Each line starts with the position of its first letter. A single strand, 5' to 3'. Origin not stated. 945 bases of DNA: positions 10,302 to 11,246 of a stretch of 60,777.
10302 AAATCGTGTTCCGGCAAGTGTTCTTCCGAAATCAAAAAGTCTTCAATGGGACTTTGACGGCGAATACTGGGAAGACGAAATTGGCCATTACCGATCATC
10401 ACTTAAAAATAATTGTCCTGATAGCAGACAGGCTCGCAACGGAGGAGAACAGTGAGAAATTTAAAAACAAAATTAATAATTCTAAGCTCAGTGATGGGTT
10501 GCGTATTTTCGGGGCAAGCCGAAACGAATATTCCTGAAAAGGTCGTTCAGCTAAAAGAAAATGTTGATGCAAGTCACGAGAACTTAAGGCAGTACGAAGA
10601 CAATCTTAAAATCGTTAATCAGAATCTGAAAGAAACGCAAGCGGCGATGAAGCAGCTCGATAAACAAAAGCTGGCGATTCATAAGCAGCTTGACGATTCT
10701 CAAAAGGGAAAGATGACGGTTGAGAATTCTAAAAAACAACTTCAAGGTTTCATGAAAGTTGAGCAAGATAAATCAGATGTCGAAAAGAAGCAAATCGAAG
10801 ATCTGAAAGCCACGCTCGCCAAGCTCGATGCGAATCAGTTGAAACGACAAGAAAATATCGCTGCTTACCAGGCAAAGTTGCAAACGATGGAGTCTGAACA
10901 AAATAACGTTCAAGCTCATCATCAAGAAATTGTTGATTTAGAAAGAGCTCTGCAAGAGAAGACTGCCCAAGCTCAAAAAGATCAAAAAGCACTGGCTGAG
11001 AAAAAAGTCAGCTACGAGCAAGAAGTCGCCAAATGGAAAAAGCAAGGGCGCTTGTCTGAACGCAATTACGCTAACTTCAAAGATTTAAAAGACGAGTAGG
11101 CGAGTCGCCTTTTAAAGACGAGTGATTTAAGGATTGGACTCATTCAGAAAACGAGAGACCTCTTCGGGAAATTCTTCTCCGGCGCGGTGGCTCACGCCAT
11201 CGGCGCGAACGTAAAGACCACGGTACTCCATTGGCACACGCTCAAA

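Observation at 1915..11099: Seven-gene translationally coupled envelope operon resembling a compact Glt/Nfs-type trans-envelope machine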

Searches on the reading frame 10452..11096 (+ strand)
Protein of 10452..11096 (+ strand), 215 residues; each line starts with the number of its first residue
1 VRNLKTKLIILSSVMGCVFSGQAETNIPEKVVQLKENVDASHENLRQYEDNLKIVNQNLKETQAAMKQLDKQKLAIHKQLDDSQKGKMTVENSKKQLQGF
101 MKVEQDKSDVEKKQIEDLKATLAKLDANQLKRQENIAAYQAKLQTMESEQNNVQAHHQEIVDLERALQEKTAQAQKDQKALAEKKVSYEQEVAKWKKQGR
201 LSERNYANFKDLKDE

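Call 4: search_protein_families(library=pfam, proteins=[window:10452-11096:+], max_evalue=0.1)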
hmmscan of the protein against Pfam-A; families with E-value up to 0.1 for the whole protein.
window:10452-11096:+ (215 aa): 5 families
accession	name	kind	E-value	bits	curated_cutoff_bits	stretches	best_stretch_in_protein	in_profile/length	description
PF25578.1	EF-hand_STIM1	-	0.0066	17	32.2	1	75-122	25-72/80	Stromal interaction molecule 1-like, EF-hand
PF04799.18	Fzo_mitofusin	-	0.016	15.1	27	1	6-85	78-157/161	fzo-like conserved region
PF20492.3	ERM_helical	-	0.018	15.5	40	0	102-202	3-102/120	Ezrin/radixin/moesin, alpha-helical domain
PF16088.10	BORCS7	-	0.019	15.6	27.3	1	35-85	45-95/103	BLOC-1-related complex sub-unit 7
PF06718.16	DUF1203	-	0.058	14.1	27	0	16-71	35-90/116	Protein of unknown function (DUF1203)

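Call 5: search_protein_families(library=ncbifam, proteins=[window:10452-11096:+], max_evalue=0.1)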
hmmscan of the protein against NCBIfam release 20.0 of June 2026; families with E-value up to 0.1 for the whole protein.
window:10452-11096:+ (215 aa): 6 families
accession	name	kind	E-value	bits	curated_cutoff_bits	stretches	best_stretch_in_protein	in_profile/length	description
NF008438.0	PRK11281.1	equivalog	7e-05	20.8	991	1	9-213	16-222/1113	mechanosensitive channel MscK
TIGR02168.1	SMC_prok_B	equivalog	0.0003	18.7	567.35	1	30-203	254-427/1181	chromosome segregation protein SMC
TIGR02169.1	SMC_prok_A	equivalog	0.001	16.8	729.4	1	30-198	289-940/1165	chromosome segregation protein SMC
NF045780.1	TrlF_fam_ATP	equivalog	0.025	13.3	350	1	29-200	505-682/944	TrlF family AAA-like ATPase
NF041378.1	XopZ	subfamily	0.046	11.7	1300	1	33-189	207-368/1292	XopZ family type III secretion system effector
NF041751.2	sbcc_Staph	equivalog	0.05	11.5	920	1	42-200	320-482/1007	exonuclease subunit SbcC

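Call 71: search_solved_structures(query=A5, max_evalue=1)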
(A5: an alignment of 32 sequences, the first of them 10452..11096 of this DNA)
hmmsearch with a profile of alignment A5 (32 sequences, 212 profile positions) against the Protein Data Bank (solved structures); distinct sequences matched with E-value up to 1: 156 (the best 60 are shown).
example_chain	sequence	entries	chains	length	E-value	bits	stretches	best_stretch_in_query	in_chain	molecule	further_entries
3vjf_A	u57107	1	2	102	0.0053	19.4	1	111-167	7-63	WA20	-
7a9d_B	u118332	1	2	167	0.014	18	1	78-166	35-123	Hemagglutinin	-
7t3d_B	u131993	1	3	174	0.021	17.4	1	70-174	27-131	Hemagglutinin HA2 chain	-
9n5z_F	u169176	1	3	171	0.022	17.4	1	70-174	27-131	Hemagglutinin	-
9mtg_B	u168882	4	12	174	0.031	16.9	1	70-174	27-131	Hemagglutinin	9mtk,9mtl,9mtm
7x6o_B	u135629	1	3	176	0.032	16.8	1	70-174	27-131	Hemagglutinin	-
5gjt_B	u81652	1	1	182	0.033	16.8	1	70-174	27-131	Hemagglutinin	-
9c0x_B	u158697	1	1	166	0.033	16.8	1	70-174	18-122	Hemagglutinin HA2 subunit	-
4lxv_B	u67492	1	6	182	0.034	16.7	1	70-174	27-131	Hemagglutinin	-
1ruy_I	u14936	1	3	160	0.034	16.7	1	72-174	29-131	hemagglutinin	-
4jtv_B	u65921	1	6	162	0.035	16.7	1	70-174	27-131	Hemagglutinin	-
5xau_C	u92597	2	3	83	0.036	16.7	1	106-152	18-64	Laminin subunit gamma-1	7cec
4ju0_B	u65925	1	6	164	0.036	16.7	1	70-174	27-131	Hemagglutinin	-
4jtx_B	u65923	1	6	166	0.037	16.6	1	70-174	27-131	Hemagglutinin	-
5xl1_C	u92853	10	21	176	0.037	16.6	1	69-176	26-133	Hemagglutinin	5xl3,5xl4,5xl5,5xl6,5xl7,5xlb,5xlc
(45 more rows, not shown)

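Call 72: search_protein_families(library=pfam, alignment_id=A5, max_evalue=0.001)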
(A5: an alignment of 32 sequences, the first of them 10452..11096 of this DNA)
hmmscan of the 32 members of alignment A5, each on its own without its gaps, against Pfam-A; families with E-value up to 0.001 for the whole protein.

A. member 1, window:10452-11096:+ (215 aa): 0 families

B. families by the number of members that match (of 32 scanned): 4 families
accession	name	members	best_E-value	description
PF10473.14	CENP-F_leu_zip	2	0.00047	Leucine-rich repeats of kinetochore protein Cenp-F/LEK1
PF20492.3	ERM_helical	1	4.1e-05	Ezrin/radixin/moesin, alpha-helical domain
PF16046.10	FAM76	1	5.4e-05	FAM76 protein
PF07926.17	TPR_MLP1_2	1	6.3e-05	TPR/MLP1/MLP2-like protein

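Call 75: predict_structure(protein=window:10452-11096:+)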
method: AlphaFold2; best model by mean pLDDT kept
length: 215 residues; sequences in the alignment: 1
mean_pLDDT: 79.2   pTM: 0.32
mean pLDDT of the five models: 79.2, 75.1, 74.9, 74.1, 72.3
residues with pLDDT >= 90: 99; 70-90: 58; 50-70: 31; < 50: 27
segments of 3 or more residues with pLDDT < 50: 1-4, 8-26
pLDDT, mean of each block of 10 residues (from residue 1): 48 40 50 83 93 95 90 82 60 64 83 92 94 94 96 94 96 93 86 81 63 56
secondary structure, 60 per line:
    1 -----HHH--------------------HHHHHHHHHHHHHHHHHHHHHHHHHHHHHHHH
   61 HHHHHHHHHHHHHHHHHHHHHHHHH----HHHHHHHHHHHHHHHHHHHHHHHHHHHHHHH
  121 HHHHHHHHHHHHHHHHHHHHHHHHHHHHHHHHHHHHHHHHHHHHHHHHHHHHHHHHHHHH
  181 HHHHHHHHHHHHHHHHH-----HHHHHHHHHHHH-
elements in order: H29-85 H90-197 H203-214
